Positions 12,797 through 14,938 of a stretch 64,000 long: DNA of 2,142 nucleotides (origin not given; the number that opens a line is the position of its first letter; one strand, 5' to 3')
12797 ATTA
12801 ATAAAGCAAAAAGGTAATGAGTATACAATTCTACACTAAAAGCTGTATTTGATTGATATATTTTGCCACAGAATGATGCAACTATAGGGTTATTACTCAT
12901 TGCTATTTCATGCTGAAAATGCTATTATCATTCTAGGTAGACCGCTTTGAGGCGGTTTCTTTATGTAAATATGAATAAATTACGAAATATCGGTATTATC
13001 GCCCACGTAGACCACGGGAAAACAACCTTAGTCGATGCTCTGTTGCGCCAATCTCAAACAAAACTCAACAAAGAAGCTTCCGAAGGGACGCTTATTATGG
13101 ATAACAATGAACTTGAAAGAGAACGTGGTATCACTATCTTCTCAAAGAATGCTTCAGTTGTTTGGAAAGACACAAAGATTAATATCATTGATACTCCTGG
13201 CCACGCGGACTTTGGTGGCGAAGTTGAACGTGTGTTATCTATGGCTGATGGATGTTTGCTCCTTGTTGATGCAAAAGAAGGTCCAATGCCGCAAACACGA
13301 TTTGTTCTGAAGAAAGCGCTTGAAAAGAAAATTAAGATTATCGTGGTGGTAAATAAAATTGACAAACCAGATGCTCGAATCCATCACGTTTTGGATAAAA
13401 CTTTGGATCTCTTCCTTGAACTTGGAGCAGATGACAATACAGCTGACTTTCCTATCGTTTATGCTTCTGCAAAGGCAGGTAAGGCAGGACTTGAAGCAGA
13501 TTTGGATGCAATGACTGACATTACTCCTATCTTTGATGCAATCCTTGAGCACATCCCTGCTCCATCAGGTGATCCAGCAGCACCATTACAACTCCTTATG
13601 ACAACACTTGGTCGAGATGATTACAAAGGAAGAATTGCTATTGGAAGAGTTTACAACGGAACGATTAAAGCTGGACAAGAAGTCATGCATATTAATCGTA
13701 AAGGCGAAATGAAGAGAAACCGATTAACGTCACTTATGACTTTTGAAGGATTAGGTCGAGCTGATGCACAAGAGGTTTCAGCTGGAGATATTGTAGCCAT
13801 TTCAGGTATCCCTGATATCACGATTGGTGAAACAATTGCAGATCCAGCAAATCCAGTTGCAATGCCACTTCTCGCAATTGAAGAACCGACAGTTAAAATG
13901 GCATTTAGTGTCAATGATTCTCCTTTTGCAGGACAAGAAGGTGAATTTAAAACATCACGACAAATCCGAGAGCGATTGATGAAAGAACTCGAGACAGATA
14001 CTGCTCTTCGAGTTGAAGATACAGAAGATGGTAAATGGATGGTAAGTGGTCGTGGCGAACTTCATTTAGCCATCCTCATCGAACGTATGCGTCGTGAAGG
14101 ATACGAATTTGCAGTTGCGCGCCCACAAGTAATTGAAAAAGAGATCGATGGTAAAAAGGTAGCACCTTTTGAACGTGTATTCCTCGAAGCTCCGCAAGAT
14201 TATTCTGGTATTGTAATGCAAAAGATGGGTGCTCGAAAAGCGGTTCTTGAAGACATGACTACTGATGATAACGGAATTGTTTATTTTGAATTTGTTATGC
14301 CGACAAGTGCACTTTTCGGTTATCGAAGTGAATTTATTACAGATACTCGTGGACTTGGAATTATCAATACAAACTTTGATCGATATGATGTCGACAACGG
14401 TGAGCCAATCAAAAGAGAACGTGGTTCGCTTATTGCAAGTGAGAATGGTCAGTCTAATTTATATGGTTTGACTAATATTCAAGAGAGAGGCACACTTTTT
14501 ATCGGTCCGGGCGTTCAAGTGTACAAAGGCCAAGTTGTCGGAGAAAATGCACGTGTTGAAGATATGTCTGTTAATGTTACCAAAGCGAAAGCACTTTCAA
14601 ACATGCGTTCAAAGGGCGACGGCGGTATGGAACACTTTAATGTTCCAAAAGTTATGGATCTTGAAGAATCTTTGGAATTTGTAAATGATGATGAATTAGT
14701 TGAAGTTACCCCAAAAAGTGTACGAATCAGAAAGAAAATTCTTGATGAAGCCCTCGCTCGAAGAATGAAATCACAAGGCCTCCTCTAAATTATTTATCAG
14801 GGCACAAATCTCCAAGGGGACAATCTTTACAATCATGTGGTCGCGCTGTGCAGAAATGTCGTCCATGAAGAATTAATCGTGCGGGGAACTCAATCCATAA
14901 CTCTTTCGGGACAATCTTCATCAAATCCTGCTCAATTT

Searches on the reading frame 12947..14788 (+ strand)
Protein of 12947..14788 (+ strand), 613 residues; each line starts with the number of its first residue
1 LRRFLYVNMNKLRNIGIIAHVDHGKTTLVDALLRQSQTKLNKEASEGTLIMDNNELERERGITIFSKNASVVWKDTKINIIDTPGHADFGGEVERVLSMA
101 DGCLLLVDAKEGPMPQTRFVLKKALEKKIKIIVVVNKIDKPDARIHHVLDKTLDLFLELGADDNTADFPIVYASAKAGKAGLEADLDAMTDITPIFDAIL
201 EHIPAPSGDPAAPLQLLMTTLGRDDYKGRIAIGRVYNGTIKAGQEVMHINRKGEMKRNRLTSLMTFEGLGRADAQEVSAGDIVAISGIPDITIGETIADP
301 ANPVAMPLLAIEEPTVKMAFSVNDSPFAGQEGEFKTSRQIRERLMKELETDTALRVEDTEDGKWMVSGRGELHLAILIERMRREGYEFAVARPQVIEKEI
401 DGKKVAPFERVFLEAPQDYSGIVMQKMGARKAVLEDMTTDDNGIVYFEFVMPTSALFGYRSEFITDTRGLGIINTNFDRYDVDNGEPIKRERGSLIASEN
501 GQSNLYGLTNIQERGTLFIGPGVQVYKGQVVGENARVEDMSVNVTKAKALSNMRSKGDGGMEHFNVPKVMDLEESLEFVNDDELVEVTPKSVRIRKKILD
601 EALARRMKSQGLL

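Call 31: search_protein_families(library=ncbifam, proteins=[window:12947-14788:+], max_evalue=0.00001)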
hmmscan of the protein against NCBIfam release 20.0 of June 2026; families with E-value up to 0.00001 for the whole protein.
window:12947-14788:+ (613 aa): 36 families (the best 25 are shown)
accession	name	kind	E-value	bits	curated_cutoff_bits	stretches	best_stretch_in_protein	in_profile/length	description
TIGR01394.1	TypA_BipA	equivalog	1.4e-257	855.7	757.3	1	12-603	1-591/594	translational GTPase TypA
NF007583.0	PRK10218.1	equivalog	3.8e-198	659.3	1260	1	9-607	2-600/607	ribosome-dependent GTPase TypA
TIGR00484.1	EF-G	equivalog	4.9e-71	239.8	659.4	2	7-151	5-150/691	elongation factor G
TIGR00490.1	aEF-2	equivalog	2.9e-67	227.3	738.45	2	6-140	13-150/720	elongation factor EF-2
TIGR01393.1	lepA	equivalog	8.1e-59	199.5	533.9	1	11-395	2-369/595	translation elongation factor 4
NF009381.0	PRK12740.1-5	subfamily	6.5e-58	196.7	583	2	8-152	5-150/692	elongation factor G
NF012153.1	tet_protect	equivalog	3e-51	174.4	775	2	14-150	2-139/614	tetracycline resistance ribosomal protection protein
NF009891.0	PRK13351.1-1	equivalog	1.5e-44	152.7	597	2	9-152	6-150/681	elongation factor G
NF009377.1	PRK12740.1-1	equivalog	9.4e-43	146.6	890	2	10-156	11-158/700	elongation factor G-like protein EF-G2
NF000120.3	47473_otr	exception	2.1e-41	142.2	900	1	14-151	4-142/608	tetracycline resistance ribosomal protection protein Otr(A)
NF033148.1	tet_protect_M_W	exception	5.4e-38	130.7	1100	1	11-150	2-142/639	TetM/TetW/TetO/TetS family tetracycline resistance ribosomal protection protein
NF009379.0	PRK12740.1-3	equivalog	4.1e-37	128.1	513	2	10-151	6-148/674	elongation factor G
NF058620.1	EFG2_Bacteroid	exception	5.5e-35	120.9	1000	2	8-154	5-152/717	elongation factor G2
NF012155.1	tet_protect_M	exception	5.7e-35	120.6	1420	1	11-143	2-135/639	tetracycline resistance ribosomal protection protein Tet(M)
NF001964.0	PRK00741.1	equivalog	1.3e-31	109.7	473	1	8-151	8-156/529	peptide chain release factor 3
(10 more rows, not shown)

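Call 47: list_cluster_members(proteins=[P0001, P0005, window:12947-14788:+])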
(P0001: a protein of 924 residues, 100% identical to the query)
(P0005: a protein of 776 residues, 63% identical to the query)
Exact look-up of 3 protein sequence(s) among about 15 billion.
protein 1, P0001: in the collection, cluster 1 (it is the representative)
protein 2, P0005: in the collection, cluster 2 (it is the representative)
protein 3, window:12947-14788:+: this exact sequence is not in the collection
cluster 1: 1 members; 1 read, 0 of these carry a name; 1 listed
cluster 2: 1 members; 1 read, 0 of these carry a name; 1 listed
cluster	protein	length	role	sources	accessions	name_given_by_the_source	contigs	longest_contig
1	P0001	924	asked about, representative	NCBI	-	-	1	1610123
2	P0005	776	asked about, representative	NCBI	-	-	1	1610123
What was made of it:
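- On Length- or phase-variable repeat protein (contingency locus): No reads or sibling strains are available; the protein is a database singleton (call 47).
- The sequence is a singleton in the databases (call 47).
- Tried and rejected: The cluster look-up gave no names or accessions (call 47).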

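Call 48: find_homologous_proteins(query=window:12947-14788:+, max_evalue=1e-50)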
Query window:12947-14788:+ (613 aa): 8000 proteins with E <= 1e-50 among 8000 candidates; the best 120 are listed.
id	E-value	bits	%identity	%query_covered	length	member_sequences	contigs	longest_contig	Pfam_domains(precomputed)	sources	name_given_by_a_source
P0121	0.0e+0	1258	94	99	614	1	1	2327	PF21018.3,PF01926.30,PF00679.31,PF14492.13,PF00009.34,PF03144.32,PF22042.3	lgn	-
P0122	0.0e+0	1257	94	99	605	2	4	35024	PF21018.3,PF01926.30,PF00679.31,PF14492.13,PF00009.34,PF03144.32,PF22042.3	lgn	-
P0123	0.0e+0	1254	93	99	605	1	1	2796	PF21018.3,PF01926.30,PF00679.31,PF14492.13,PF00009.34,PF03144.32,PF22042.3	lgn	-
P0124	0.0e+0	1244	92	99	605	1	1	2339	PF21018.3,PF01926.30,PF00679.31,PF14492.13,PF00009.34,PF03144.32,PF22042.3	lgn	-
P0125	0.0e+0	1225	90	99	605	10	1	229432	PF21018.3,PF01926.30,PF00679.31,PF14492.13,PF00009.34,PF03144.32,PF22042.3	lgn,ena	-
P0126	0.0e+0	1215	90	99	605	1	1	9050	PF21018.3,PF01926.30,PF00679.31,PF14492.13,PF00009.34,PF03144.32,PF22042.3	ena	-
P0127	0.0e+0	1213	88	99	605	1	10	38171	PF21018.3,PF01926.30,PF00679.31,PF14492.13,PF00009.34,PF03144.32,PF22042.3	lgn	-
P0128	0.0e+0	1208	90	99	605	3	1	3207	PF21018.3,PF01926.30,PF00679.31,PF14492.13,PF00009.34,PF03144.32,PF22042.3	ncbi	ncbi:MAG: translational GTPase TypA [Candidatus Levyibacteriota bacterium]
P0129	0.0e+0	1198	89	99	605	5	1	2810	PF21018.3,PF01926.30,PF00679.31,PF14492.13,PF00009.34,PF03144.32,PF22042.3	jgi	jgi:GTP-binding protein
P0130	0.0e+0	1197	89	98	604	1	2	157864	PF21018.3,PF01926.30,PF00679.31,PF14492.13,PF00009.34,PF03144.32,PF22042.3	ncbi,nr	ncbi:MAG TPA: translational GTPase TypA [Candidatus Saccharimonadales bacterium]|nr:translational GT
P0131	0.0e+0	1194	88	100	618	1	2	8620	PF21018.3,PF01926.30,PF00679.31,PF14492.13,PF00009.34,PF03144.32,PF22042.3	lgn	-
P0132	0.0e+0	1194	87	100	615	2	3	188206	PF21018.3,PF01926.30,PF00679.31,PF14492.13,PF00009.34,PF03144.32,PF22042.3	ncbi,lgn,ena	-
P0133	0.0e+0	1192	88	98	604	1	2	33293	PF21018.3,PF01926.30,PF00679.31,PF14492.13,PF00009.34,PF03144.32,PF22042.3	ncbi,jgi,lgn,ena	-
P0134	0.0e+0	1190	87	99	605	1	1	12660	PF21018.3,PF01926.30,PF00679.31,PF14492.13,PF00009.34,PF03144.32,PF22042.3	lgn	-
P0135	0.0e+0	1186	88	98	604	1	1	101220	PF21018.3,PF01926.30,PF00679.31,PF14492.13,PF00009.34,PF03144.32,PF22042.3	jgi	jgi:GTP-binding protein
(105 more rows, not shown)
